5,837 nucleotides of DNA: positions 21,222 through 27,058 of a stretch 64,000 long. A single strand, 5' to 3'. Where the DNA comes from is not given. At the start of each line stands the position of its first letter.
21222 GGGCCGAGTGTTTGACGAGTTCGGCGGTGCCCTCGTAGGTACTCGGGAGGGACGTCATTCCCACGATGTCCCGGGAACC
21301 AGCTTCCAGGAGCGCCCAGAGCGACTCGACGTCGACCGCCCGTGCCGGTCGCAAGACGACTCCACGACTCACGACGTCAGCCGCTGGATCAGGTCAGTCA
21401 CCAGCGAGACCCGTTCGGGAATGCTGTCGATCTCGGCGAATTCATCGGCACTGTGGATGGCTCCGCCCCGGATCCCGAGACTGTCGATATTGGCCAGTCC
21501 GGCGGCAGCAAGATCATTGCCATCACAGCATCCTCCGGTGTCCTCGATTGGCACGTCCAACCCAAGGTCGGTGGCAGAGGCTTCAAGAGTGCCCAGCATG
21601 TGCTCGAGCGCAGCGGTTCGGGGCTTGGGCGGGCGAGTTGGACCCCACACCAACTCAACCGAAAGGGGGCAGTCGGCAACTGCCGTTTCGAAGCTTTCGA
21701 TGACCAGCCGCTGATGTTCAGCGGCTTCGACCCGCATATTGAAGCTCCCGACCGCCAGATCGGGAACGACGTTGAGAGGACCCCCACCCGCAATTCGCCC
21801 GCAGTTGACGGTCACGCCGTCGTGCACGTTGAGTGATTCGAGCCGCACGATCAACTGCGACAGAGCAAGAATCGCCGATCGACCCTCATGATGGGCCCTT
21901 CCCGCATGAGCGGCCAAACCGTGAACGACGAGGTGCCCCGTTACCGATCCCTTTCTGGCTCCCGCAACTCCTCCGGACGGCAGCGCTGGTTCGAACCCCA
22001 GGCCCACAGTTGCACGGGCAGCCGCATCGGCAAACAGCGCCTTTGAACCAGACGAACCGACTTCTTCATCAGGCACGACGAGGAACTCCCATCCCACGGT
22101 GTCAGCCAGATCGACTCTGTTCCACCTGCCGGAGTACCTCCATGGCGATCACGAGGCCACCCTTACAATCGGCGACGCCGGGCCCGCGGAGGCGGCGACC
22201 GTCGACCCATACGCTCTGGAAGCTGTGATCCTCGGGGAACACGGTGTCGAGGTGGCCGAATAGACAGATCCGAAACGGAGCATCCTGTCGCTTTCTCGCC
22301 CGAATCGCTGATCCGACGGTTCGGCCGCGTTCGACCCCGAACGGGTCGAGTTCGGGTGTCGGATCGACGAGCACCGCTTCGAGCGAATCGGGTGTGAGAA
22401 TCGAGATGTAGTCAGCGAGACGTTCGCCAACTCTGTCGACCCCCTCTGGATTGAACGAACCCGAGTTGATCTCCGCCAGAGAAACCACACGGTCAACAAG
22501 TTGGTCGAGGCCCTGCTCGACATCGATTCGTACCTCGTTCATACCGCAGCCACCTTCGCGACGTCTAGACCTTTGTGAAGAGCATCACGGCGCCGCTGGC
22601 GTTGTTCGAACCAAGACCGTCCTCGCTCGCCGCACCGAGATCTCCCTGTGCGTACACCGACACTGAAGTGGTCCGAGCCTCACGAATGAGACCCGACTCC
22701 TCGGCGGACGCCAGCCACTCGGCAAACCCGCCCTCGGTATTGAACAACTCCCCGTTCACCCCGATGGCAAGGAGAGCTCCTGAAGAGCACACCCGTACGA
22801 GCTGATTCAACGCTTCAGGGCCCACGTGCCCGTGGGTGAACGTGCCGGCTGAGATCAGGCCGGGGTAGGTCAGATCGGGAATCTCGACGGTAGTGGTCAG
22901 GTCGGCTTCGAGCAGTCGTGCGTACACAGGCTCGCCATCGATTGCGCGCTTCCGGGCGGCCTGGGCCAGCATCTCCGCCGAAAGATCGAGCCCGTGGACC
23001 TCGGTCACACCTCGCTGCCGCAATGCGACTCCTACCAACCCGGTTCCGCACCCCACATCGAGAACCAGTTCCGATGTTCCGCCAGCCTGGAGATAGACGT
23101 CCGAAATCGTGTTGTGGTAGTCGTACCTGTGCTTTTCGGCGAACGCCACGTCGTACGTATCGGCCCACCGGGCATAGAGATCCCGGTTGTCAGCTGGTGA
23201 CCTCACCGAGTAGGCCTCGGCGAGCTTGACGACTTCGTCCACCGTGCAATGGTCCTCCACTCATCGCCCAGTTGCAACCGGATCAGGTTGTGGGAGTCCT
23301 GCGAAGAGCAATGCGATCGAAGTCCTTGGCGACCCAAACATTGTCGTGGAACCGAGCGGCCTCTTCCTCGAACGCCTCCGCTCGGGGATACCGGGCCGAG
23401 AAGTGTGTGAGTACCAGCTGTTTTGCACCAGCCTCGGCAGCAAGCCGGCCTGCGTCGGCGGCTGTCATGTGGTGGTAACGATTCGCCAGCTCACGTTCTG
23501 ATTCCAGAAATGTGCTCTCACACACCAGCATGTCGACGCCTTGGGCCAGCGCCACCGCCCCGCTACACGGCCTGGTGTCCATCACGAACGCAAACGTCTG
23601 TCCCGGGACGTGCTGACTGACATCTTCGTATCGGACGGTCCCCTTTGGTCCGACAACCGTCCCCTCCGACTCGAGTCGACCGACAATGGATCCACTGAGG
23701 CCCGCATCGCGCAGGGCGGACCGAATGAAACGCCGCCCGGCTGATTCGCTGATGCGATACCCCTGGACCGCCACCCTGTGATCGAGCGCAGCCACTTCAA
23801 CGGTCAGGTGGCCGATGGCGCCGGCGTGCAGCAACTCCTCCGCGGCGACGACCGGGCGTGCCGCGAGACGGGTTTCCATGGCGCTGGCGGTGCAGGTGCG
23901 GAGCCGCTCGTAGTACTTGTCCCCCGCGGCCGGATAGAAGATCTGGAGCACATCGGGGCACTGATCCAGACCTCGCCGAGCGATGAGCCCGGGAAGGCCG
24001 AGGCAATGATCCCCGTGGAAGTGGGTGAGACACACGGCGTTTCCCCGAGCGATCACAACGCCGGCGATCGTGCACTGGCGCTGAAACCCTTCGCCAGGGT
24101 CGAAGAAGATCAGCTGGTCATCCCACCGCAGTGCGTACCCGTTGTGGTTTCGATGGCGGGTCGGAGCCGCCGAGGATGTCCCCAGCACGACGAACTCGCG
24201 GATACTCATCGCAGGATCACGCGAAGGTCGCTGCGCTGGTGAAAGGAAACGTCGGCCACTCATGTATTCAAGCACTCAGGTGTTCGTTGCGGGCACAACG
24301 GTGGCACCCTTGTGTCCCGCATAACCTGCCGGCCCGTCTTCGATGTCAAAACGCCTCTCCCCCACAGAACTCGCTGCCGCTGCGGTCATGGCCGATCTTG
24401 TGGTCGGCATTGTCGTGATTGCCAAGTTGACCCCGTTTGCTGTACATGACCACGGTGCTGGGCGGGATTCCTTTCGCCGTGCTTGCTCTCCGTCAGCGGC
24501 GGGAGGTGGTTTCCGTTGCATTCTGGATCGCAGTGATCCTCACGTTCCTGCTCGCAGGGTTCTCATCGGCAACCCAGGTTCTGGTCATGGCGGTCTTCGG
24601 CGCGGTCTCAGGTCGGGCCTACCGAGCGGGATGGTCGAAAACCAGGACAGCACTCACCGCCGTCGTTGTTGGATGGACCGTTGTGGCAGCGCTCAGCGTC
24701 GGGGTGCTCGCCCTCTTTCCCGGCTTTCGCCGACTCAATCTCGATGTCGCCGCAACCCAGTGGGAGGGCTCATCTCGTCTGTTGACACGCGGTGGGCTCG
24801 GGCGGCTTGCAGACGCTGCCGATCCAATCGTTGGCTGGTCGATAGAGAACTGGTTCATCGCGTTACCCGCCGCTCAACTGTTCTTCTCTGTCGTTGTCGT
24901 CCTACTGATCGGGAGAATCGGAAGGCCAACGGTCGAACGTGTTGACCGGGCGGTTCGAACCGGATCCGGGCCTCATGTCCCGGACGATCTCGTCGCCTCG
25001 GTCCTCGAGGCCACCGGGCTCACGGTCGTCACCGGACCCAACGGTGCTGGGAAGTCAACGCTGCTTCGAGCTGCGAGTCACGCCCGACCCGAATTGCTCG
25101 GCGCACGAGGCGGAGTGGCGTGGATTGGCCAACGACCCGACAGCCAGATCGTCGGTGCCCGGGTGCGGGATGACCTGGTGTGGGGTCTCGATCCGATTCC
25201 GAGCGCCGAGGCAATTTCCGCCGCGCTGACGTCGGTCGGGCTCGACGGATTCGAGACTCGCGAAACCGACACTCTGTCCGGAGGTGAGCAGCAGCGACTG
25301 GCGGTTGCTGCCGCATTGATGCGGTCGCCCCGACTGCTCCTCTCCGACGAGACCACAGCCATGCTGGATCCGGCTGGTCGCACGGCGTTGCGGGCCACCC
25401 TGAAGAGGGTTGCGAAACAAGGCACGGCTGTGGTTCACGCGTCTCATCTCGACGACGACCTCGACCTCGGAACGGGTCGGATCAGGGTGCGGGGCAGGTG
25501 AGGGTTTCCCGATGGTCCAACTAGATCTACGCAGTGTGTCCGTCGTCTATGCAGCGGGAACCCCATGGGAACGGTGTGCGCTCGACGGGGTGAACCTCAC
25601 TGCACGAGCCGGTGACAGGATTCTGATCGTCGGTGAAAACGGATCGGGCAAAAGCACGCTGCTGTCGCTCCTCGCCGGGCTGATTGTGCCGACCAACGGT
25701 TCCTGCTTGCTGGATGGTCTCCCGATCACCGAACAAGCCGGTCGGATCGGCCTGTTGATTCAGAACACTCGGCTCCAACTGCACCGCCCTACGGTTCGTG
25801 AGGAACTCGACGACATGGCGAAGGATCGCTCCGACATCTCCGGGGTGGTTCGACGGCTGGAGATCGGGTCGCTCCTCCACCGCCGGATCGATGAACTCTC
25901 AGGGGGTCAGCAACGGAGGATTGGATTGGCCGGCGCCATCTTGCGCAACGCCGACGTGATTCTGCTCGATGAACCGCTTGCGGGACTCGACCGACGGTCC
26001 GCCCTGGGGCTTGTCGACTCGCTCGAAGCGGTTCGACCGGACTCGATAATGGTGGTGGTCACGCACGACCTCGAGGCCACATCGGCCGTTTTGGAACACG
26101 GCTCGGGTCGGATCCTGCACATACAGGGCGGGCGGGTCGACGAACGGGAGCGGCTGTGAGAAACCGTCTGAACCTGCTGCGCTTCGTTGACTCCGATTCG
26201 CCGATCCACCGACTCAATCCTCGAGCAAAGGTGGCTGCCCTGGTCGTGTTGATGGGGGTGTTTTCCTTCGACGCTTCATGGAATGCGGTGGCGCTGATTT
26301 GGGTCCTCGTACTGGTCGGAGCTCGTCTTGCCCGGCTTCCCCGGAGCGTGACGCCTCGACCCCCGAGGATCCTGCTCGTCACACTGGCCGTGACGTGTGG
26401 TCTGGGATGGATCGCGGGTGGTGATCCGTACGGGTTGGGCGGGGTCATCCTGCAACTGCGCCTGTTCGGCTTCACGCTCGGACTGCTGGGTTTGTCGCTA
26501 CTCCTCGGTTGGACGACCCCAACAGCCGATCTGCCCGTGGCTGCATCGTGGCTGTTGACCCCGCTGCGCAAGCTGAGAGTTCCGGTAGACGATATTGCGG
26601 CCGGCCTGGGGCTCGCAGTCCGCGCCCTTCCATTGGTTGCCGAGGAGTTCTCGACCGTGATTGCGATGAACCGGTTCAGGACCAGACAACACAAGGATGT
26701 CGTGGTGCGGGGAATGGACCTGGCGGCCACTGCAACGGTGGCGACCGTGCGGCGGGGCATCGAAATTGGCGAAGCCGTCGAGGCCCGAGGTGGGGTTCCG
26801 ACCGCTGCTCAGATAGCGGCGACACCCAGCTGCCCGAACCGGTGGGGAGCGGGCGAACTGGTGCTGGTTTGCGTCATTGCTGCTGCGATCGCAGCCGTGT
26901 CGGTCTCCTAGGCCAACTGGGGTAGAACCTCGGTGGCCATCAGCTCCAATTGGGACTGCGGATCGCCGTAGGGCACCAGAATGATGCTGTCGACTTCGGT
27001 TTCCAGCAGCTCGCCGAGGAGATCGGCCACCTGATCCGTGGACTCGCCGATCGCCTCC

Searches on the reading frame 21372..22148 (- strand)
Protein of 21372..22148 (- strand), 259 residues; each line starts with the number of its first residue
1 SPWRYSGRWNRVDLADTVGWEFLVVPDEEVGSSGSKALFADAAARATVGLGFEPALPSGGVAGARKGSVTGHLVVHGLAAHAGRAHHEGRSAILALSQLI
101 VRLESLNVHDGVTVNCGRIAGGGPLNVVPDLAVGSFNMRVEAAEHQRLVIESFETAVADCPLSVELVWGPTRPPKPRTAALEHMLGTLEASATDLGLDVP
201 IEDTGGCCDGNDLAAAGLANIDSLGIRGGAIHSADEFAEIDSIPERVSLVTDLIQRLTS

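Call 43: search_protein_families(library=pfam, proteins=[window:21372-22148:-], max_evalue=0.001)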
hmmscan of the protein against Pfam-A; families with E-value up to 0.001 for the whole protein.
window:21372-22148:- (259 aa): 2 families
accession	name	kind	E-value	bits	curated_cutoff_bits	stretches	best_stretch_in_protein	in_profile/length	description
PF07687.19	M20_dimer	-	6.8e-18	65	21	1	64-158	2-100/107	Peptidase dimerisation domain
PF01546.33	Peptidase_M20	-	1.4e-11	45.2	24.6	1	21-255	62-205/206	Peptidase family M20/M25/M40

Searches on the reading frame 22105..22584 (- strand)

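Call 43: search_protein_families(library=pfam, proteins=[window:22105-22584:-], max_evalue=0.001)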
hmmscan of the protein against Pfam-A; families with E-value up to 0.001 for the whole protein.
window:22105-22584:- (160 aa): 1 family
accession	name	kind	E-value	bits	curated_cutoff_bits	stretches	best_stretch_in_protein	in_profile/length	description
PF01546.33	Peptidase_M20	-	3.5e-08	34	24.6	1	108-157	2-53/206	Peptidase family M20/M25/M40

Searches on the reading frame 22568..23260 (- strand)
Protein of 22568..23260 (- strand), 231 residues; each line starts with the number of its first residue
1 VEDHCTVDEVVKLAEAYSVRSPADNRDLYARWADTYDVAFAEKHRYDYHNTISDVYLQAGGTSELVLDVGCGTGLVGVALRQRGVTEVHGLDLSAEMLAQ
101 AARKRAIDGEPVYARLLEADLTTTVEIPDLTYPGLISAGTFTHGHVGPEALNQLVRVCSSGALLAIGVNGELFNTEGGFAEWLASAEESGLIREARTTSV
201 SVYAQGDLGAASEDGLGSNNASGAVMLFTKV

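Call 43: search_protein_families(library=pfam, proteins=[window:22568-23260:-], max_evalue=0.001)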
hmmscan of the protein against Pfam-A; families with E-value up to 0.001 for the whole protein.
window:22568-23260:- (231 aa): 7 families
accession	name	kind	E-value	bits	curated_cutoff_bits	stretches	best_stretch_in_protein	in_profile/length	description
PF13649.12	Methyltransf_25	-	2.3e-13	51.1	27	1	66-160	1-95/97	Methyltransferase domain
PF08241.18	Methyltransf_11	-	7.5e-12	46.2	21.2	1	67-166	1-95/95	Methyltransferase domain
PF08242.18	Methyltransf_12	-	6.7e-08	33.6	30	1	67-163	1-97/98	Methyltransferase domain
PF13847.12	Methyltransf_31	-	2.4e-06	27.7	27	1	66-160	7-103/145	Methyltransferase domain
PF13489.12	Methyltransf_23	-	1.3e-05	25.5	27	1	61-166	21-116/164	Methyltransferase domain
PF05175.20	MTS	-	8.8e-05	22.6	23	1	62-126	31-95/170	Methyltransferase small domain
PF06325.19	PrmA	-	0.00043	20.3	22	1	63-100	162-199/296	Ribosomal protein L11 methyltransferase (PrmA)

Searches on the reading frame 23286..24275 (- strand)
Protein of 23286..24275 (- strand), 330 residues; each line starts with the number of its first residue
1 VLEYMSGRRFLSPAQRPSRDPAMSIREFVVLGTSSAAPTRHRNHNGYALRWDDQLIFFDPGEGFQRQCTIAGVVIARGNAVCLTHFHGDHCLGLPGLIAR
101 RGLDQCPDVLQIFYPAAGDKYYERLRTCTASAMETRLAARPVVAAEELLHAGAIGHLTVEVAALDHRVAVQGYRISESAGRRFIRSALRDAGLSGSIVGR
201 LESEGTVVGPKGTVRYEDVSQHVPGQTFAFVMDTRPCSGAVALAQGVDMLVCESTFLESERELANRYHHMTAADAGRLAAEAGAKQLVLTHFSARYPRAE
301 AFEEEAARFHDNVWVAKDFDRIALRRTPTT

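Call 43: search_protein_families(library=pfam, proteins=[window:23286-24275:-], max_evalue=0.001)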
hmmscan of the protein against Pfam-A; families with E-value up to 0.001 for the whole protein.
window:23286-24275:- (330 aa): 2 families
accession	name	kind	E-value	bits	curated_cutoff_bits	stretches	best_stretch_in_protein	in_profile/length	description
PF12706.13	Lactamase_B_2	-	1.7e-14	54.4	27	2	224-292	133-200/200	Beta-lactamase superfamily domain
PF00753.33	Lactamase_B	-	1.4e-06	28.8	22.7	1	43-125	5-91/196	Metallo-beta-lactamase superfamily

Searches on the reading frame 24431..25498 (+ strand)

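Call 43: search_protein_families(library=pfam, proteins=[window:24431-25498:+], max_evalue=0.001)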
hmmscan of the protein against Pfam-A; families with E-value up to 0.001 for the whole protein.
window:24431-25498:+ (356 aa): 9 families
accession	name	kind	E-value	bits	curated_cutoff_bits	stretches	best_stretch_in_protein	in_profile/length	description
PF00005.33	ABC_tran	-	7.9e-17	62.6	25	1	194-310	10-137/137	ABC transporter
PF09991.14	DUF2232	-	4.2e-08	33.1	27.8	1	5-103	18-116/290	Predicted membrane protein (DUF2232)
PF13304.12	AAA_21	-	2.5e-06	28.2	27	1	197-233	1-44/304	AAA domain, putative AbiEii toxin, Type IV TA system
PF02463.25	SMC_N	-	1.1e-05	25.4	40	0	195-216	24-45/220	RecF/RecN/SMC N terminal domain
PF13191.12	AAA_16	-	5.4e-05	24.2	32.6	1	193-328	21-124/167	AAA ATPase domain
PF13476.12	AAA_23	-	9.1e-05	23.6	27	1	195-214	19-38/201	AAA domain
PF13555.12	AAA_29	-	0.00014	22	27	1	193-215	20-42/61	P-loop containing region of AAA domain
PF13514.12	AAA_27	-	0.00082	19.5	22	0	193-216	24-47/206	AAA domain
PF13481.12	AAA_25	-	0.00085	19.4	27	0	178-216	16-54/195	AAA domain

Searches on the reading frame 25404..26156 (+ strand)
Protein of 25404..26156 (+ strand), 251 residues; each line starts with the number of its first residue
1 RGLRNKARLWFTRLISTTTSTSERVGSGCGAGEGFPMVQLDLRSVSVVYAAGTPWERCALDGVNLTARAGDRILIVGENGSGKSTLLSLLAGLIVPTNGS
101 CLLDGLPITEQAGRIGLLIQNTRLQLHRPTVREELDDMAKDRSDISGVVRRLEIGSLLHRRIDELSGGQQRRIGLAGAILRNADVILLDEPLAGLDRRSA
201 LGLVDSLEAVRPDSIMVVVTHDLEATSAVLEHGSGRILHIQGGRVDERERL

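Call 43: search_protein_families(library=pfam, proteins=[window:25404-26156:+], max_evalue=0.001)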
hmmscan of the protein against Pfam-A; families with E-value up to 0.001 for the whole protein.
window:25404-26156:+ (251 aa): 4 families
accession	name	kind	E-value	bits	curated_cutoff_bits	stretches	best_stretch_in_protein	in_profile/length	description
PF00005.33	ABC_tran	-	1.1e-29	104.2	25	1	60-193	1-137/137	ABC transporter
PF13304.12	AAA_21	-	2.2e-08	34.9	27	1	111-222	185-299/304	AAA domain, putative AbiEii toxin, Type IV TA system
PF13555.12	AAA_29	-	1.2e-05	25.4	27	1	65-98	17-50/61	P-loop containing region of AAA domain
PF02463.25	SMC_N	-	0.00028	20.8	40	0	74-87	28-41/220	RecF/RecN/SMC N terminal domain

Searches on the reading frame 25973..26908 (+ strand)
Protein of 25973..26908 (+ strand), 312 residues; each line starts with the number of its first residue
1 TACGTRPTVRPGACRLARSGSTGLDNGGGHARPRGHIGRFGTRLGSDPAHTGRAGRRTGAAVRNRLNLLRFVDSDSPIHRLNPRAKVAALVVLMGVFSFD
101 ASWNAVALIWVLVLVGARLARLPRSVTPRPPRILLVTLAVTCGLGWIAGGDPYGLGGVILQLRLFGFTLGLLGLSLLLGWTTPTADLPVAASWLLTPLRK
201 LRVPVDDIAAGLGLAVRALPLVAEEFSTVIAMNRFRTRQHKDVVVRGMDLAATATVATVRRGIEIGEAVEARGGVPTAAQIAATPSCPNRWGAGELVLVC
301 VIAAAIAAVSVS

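Call 43: search_protein_families(library=pfam, proteins=[window:25973-26908:+], max_evalue=0.001)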
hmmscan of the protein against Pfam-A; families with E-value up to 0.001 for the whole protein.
window:25973-26908:+ (312 aa): 1 family
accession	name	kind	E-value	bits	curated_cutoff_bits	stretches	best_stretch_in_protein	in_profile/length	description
PF02361.21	CbiQ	-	7.9e-13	49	25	1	76-274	3-208/216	Cobalt transport protein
